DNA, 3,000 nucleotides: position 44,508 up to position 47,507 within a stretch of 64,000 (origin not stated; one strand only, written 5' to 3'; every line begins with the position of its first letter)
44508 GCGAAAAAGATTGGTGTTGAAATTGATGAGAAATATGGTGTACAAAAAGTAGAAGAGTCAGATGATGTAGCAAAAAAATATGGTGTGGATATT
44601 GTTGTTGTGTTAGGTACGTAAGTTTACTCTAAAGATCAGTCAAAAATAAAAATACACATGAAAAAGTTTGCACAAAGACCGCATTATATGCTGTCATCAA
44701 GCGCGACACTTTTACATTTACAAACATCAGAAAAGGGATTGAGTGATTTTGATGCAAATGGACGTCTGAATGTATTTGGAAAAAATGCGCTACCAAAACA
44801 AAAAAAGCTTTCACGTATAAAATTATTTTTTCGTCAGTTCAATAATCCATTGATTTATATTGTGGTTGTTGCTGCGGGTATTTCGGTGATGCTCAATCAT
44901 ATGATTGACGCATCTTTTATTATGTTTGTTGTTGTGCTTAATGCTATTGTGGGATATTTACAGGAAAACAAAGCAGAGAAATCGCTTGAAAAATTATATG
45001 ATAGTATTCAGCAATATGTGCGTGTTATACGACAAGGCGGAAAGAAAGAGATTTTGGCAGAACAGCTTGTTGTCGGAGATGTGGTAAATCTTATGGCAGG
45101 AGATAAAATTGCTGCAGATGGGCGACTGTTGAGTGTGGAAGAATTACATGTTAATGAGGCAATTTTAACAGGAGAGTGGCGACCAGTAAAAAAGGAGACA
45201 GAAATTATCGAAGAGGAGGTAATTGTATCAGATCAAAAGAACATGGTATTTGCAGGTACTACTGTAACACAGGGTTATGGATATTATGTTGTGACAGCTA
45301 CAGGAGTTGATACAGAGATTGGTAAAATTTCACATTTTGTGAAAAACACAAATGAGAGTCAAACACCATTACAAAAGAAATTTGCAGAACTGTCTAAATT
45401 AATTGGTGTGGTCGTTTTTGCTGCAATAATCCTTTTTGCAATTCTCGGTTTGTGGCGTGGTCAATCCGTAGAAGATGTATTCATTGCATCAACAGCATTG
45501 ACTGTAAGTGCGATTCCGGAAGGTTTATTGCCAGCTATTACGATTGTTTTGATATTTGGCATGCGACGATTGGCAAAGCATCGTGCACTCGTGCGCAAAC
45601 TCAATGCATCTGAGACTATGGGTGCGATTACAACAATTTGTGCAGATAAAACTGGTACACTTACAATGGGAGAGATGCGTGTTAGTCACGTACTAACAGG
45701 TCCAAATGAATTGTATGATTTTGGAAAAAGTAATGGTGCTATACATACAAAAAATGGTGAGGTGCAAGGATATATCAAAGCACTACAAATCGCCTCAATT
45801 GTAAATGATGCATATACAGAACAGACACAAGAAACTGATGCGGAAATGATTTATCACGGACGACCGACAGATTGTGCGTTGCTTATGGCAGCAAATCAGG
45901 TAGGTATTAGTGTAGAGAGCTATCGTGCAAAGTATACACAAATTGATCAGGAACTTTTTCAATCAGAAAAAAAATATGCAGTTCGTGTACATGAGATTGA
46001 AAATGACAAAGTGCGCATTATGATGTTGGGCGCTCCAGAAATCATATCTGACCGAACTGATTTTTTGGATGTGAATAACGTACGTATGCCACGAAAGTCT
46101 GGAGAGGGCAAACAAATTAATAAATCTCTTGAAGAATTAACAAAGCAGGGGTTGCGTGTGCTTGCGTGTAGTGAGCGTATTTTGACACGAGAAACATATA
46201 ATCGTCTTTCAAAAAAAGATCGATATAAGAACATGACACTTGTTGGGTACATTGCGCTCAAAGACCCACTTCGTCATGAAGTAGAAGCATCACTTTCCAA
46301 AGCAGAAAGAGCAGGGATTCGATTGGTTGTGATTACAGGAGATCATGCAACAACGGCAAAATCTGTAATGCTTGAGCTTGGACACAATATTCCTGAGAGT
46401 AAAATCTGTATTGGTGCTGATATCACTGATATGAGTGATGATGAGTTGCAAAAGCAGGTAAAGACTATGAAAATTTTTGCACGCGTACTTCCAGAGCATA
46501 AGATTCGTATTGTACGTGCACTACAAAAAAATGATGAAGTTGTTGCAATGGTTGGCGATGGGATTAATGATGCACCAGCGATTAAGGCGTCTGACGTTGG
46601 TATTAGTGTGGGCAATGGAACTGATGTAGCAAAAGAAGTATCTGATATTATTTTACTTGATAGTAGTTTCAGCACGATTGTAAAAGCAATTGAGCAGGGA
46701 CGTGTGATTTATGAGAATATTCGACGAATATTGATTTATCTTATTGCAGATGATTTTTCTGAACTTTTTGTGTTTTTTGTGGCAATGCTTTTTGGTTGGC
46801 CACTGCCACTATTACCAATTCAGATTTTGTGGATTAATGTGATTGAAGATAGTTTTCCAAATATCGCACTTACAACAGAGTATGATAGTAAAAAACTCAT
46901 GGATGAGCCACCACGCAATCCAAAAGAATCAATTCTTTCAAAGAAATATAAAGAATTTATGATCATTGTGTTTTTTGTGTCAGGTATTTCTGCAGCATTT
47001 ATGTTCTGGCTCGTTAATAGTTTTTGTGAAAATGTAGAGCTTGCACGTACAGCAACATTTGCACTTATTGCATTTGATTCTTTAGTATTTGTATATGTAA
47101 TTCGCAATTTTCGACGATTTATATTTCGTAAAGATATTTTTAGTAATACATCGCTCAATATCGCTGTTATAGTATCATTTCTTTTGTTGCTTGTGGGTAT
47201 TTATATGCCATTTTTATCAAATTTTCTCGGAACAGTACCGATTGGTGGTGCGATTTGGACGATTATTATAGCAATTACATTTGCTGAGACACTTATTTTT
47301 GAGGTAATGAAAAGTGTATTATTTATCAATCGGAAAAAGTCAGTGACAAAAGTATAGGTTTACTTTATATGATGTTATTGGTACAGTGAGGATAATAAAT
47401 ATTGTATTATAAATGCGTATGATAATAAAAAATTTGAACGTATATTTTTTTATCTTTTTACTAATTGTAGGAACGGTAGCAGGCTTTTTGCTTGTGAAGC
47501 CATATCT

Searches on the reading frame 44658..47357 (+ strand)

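Call 81: search_protein_families(library=pfam, proteins=[window:44658-47357:+], max_evalue=0.001)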
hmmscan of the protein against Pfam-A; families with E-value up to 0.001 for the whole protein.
window:44658-47357:+ (899 aa): 6 families
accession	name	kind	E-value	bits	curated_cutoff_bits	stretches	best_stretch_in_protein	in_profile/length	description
PF00122.25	E1-E2_ATPase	-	5.5e-49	166.6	28.1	1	117-308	3-181/181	E1-E2 ATPase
PF00689.26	Cation_ATPase_C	-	5.6e-38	130.9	27.3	1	715-886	1-174/175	Cation transporting ATPase, C-terminus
PF00702.32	Hydrolase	-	9.6e-21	75.5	26.4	1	324-645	1-190/191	haloacid dehalogenase-like hydrolase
PF00690.31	Cation_ATPase_N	-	2e-17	63.1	20.4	1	11-76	3-69/69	Cation transporter/ATPase, N-terminus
PF13246.12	Cation_ATPase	-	8.9e-15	54.9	21.7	1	382-468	3-89/91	Cation transport ATPase (P-type)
PF08282.18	Hydrolase_3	-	1.1e-06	29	20.9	1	619-678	196-255/255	haloacid dehalogenase-like hydrolase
